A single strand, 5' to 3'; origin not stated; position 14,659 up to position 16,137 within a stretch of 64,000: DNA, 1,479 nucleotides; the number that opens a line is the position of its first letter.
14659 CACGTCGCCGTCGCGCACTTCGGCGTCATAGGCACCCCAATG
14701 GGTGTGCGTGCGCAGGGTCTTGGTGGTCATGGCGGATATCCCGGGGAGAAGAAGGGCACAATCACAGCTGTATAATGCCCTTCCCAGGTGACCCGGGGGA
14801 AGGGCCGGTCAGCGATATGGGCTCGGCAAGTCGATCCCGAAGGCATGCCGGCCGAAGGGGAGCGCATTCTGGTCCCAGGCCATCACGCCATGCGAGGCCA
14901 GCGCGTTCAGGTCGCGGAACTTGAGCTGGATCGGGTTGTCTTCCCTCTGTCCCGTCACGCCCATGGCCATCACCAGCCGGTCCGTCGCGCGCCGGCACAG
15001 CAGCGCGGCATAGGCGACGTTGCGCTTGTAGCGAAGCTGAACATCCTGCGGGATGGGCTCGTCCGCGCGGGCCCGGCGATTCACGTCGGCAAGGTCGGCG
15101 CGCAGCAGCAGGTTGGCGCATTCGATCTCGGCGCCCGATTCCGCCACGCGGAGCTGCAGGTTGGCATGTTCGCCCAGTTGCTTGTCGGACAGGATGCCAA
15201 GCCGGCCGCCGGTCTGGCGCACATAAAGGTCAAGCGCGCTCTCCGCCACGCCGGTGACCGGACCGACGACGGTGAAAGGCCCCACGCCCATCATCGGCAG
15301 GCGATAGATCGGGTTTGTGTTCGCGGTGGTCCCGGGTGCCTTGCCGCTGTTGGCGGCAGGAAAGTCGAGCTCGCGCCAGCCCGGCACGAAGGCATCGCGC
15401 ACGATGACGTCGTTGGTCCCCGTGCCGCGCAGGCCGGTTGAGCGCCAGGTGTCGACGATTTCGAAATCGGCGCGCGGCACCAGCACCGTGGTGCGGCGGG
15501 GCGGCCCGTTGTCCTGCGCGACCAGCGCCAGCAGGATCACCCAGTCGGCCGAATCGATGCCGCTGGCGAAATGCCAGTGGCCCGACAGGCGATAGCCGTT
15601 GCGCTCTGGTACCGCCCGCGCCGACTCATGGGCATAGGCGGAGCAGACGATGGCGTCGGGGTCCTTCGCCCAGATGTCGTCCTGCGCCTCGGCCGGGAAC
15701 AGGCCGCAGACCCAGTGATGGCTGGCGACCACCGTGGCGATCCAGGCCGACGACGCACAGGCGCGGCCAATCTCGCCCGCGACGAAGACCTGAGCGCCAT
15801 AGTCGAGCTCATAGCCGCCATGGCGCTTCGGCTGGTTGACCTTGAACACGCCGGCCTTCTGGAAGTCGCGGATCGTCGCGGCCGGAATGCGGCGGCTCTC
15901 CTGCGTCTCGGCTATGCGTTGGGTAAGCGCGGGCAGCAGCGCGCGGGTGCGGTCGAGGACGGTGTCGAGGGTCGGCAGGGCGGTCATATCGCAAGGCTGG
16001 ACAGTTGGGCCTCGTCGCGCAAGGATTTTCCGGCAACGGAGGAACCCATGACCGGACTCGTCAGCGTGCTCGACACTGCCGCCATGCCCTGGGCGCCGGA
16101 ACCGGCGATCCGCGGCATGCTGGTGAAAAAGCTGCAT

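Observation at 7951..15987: TetR-controlled two-component flavin monooxygenase set (two ACAD-fold oxygenases plus a flavin reductase) co-localised and co-operonic with a cytoplasmic BisC-like molybdopterin S-/N-oxide reductase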

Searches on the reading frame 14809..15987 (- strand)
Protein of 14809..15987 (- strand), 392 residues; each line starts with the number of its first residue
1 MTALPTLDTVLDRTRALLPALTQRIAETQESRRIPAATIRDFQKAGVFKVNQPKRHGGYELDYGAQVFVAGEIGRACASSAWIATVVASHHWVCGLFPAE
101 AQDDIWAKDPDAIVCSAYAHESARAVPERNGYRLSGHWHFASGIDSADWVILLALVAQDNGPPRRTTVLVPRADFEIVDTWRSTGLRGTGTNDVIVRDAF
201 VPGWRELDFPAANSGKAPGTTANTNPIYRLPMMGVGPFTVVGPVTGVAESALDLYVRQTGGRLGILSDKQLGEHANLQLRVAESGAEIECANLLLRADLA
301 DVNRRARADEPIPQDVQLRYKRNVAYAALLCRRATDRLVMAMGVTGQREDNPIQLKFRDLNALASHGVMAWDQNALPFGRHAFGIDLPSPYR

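Call 4: search_protein_families(library=pfam, proteins=[window:14809-15987:-])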
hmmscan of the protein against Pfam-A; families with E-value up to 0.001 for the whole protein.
window:14809-15987:- (392 aa): 3 families
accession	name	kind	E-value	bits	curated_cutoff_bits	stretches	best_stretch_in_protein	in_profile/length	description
PF08028.16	Acyl-CoA_dh_2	-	6.4e-24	85.2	22.7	1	240-369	3-132/134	Acyl-CoA dehydrogenase, C-terminal domain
PF02771.21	Acyl-CoA_dh_N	-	9.1e-09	36.1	22.9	1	21-86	19-84/113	Acyl-CoA dehydrogenase, N-terminal domain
PF02770.24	Acyl-CoA_dh_M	-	0.00035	21.1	33.3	1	120-198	16-96/97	Acyl-CoA dehydrogenase, middle domain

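Call 5: search_protein_families(library=ncbifam, proteins=[window:14809-15987:-])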
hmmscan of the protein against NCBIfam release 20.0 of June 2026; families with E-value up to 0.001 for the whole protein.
window:14809-15987:- (392 aa): 8 families
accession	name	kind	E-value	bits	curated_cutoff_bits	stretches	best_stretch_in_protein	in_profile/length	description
NF045629.1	monooxsub_HsaA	equivalog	1.9e-95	319.8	450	1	11-386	1-377/383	3-hydroxy-9,10-secoandrosta-1,3,5(10)-triene-9,17-dione monooxygenase oxygenase subunit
NF045920.1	HphnlacHdxOX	equivalog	2.5e-59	201.1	650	1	11-386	2-378/384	p-hydroxyphenylacetate 3-hydroxylase oxygenase component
TIGR04022.1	sulfur_SfnB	equivalog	1.5e-11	43.8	430.9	2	119-203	129-211/391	SfnB family sulfur acquisition oxidoreductase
NF042439.1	SulpropCoADesulf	equivalog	8.4e-11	41.2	600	1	20-363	11-352/379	3-sulfinopropanoyl-CoA desulfinase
NF042972.1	AcrlCoAredClosAcrC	equivalog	2.4e-09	36.4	640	1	24-296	27-299/378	acryloyl-CoA reductase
NF043015.1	DibenthMonoxDszC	equivalog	4.5e-06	25.7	850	1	37-192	45-214/415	dibenzothiophene monooxygenase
NF045652.1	ProlPCPDhRedW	equivalog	7.3e-05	21.7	650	0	109-207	124-222/376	L-prolyl-[peptidyl-carrier protein] dehydrogenase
NF043006.1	CyhCrbnylCoADH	equivalog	0.00015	20.9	650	0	42-295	44-297/380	cyclohexane-1-carbonyl-CoA dehydrogenase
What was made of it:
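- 14809..15987 (-): Oxy2, HsaA-like group D flavin monooxygenase oxygenase component (392 aa), conserved partner of the reductase. NCBIfam bit scores: HsaA 320, C2 201, SfnB 44, DszC 26 (call 5).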

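Call 21: search_solved_structures(query=window:14809-15987:-, max_evalue=0.00001)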
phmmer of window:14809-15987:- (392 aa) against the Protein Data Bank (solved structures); distinct sequences matched with E-value up to 0.00001: 14.
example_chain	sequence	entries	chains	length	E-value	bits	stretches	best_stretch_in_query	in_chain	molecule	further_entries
2rfq_A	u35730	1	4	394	2.9e-69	236.8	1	10-387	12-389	3-HSA hydroxylase, oxygenase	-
3afe_A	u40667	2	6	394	4.4e-62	213.2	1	9-385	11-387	Hydroxylase, putative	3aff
2or0_A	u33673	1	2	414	2.3e-43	151.5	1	9-368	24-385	Hydroxylase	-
5lvu_A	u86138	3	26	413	2.4e-41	144.9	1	10-386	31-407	XiaF protein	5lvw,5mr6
2jbr_A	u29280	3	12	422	3.4e-40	141.1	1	9-388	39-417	P-HYDROXYPHENYLACETATE HYDROXYLASE C2 OXYGENASE COMPONENT | P-HYDROXYPHENYLACETATE HYDROXYLASE C2:OXYGENASE COMPONENT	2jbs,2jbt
7f70_A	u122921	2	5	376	1.2e-27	99.8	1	23-367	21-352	Rv3094c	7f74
7f72_A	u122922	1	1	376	3e-27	98.5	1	23-367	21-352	Rv3094c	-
5gj7_A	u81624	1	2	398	7.4e-13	51.1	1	11-223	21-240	Acyl-CoA dehydrogenase type 2 domain protein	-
5z8t_A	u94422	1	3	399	7.5e-13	51.1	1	11-223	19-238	Acyl-CoA dehydrogenase type 2 domain protein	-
3m9v_A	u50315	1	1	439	3.4e-08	35.7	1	8-207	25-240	FAD-dependent oxidoreductase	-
4kcf_A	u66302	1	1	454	3.8e-08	35.6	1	8-207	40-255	FAD-dependent oxidoreductase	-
3pfd_A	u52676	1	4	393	7.7e-08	34.6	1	21-360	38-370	Acyl-CoA dehydrogenase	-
5ol2_C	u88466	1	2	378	2.1e-07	33.1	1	26-360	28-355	Acyl-CoA dehydrogenase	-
7p98_A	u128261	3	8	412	5.5e-07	31.8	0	122-359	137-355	Short-chain acyl-CoA dehydrogenase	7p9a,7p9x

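Call 66: search_solved_structures(query=window:14809-15987:-, max_evalue=1e-35, show_alignments=5)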
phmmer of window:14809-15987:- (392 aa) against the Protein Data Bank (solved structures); distinct sequences matched with E-value up to 1e-35: 5.
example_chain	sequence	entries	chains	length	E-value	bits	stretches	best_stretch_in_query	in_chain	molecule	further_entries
2rfq_A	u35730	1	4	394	2.9e-69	236.8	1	10-387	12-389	3-HSA hydroxylase, oxygenase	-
3afe_A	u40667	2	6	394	4.4e-62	213.2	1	9-385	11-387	Hydroxylase, putative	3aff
2or0_A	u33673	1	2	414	2.3e-43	151.5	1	9-368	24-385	Hydroxylase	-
5lvu_A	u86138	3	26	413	2.4e-41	144.9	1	10-386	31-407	XiaF protein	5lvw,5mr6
2jbr_A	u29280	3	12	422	3.4e-40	141.1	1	9-388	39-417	P-HYDROXYPHENYLACETATE HYDROXYLASE C2 OXYGENASE COMPONENT | P-HYDROXYPHENYLACETATE HYDROXYLASE C2:OXYGENASE COMPONENT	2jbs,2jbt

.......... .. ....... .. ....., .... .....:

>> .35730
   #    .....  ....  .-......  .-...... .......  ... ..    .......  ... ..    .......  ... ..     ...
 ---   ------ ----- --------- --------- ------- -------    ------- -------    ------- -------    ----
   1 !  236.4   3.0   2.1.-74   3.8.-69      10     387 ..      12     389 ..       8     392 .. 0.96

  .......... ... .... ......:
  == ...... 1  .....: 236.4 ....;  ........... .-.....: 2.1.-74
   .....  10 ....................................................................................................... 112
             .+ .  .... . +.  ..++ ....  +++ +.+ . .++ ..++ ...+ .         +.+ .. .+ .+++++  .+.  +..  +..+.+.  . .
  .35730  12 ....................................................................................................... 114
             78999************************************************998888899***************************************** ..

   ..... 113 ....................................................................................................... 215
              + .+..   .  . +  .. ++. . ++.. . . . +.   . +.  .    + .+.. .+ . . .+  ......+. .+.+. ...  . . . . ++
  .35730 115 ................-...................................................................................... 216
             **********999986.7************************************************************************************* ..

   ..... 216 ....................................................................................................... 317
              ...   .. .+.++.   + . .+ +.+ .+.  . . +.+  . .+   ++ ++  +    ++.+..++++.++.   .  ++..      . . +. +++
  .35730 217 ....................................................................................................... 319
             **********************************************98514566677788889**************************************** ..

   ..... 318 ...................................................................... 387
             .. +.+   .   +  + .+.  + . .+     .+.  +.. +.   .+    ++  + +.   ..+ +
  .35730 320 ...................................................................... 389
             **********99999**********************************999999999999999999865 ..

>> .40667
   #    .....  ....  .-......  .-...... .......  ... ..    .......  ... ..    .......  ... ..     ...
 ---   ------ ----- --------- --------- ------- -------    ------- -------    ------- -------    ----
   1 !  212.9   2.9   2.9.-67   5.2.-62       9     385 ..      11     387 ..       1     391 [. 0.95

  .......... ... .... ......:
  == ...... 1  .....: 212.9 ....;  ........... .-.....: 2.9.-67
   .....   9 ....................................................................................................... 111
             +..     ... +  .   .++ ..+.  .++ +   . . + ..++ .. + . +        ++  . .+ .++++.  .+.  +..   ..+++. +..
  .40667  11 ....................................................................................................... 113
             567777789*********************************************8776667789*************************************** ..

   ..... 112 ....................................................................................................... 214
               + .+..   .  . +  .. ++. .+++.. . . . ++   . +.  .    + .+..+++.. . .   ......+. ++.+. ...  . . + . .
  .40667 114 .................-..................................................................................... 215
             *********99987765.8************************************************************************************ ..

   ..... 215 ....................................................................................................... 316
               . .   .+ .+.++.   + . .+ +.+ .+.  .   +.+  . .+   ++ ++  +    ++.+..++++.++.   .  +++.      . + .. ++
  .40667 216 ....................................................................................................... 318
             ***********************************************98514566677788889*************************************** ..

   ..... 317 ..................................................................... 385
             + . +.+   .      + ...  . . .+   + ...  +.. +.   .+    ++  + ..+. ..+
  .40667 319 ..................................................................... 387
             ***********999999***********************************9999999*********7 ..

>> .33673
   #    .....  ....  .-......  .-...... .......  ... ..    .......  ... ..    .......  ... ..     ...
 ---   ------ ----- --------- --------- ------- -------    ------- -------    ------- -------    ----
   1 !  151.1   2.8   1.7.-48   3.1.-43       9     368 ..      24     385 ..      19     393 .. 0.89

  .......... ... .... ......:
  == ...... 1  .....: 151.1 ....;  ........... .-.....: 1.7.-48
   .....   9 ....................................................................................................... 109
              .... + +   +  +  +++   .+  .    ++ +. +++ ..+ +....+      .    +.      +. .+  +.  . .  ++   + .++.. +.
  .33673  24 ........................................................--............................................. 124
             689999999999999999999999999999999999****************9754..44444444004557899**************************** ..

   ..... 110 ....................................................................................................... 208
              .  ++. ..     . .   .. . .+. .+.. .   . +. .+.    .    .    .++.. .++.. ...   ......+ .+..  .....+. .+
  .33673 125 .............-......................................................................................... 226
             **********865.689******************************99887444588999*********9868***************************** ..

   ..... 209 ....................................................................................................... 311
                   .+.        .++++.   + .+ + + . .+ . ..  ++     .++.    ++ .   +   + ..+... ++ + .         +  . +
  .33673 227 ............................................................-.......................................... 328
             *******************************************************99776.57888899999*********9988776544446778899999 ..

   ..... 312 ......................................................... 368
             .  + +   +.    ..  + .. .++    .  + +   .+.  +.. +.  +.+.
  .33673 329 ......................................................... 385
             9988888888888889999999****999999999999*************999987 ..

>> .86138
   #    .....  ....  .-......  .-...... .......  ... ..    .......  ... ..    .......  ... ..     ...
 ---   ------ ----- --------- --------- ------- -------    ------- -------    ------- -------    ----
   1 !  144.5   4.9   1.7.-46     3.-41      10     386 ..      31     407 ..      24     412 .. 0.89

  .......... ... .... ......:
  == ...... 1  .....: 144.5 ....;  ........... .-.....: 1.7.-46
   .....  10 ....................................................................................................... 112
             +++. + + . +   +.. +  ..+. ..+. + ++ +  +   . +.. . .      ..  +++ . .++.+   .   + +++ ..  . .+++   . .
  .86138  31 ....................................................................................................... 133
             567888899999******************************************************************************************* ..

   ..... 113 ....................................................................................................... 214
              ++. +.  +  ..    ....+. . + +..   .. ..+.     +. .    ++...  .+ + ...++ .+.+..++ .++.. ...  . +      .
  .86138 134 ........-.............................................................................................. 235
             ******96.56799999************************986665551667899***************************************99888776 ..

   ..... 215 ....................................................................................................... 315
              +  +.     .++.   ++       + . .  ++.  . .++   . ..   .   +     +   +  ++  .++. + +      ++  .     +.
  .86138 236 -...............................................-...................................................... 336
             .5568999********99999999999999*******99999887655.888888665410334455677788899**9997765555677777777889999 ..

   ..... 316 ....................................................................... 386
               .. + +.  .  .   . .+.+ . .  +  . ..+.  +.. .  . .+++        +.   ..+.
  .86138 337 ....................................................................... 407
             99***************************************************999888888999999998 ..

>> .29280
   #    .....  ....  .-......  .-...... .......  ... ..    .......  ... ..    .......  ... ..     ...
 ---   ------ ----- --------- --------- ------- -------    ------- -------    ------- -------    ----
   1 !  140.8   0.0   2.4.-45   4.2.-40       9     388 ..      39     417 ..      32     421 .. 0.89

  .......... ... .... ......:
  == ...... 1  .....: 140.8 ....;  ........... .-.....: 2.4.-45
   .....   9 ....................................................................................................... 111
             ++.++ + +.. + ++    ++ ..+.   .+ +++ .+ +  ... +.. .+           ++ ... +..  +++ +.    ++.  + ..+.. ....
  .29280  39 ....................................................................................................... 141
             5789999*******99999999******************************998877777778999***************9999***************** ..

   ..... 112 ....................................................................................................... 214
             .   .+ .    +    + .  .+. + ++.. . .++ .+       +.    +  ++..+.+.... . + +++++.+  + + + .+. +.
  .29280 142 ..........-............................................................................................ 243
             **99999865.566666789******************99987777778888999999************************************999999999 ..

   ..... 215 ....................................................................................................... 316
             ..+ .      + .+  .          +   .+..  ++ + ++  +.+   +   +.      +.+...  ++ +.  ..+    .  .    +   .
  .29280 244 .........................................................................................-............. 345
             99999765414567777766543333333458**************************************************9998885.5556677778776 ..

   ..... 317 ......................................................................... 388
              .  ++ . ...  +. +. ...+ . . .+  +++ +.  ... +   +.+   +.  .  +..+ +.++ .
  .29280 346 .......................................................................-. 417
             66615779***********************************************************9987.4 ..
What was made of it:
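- Both oxygenases group with C-hydroxylating HsaA/C2, and Oxy2 keeps the phenol-binding His/Ser residues of C2-HpaH (calls 5, 66).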
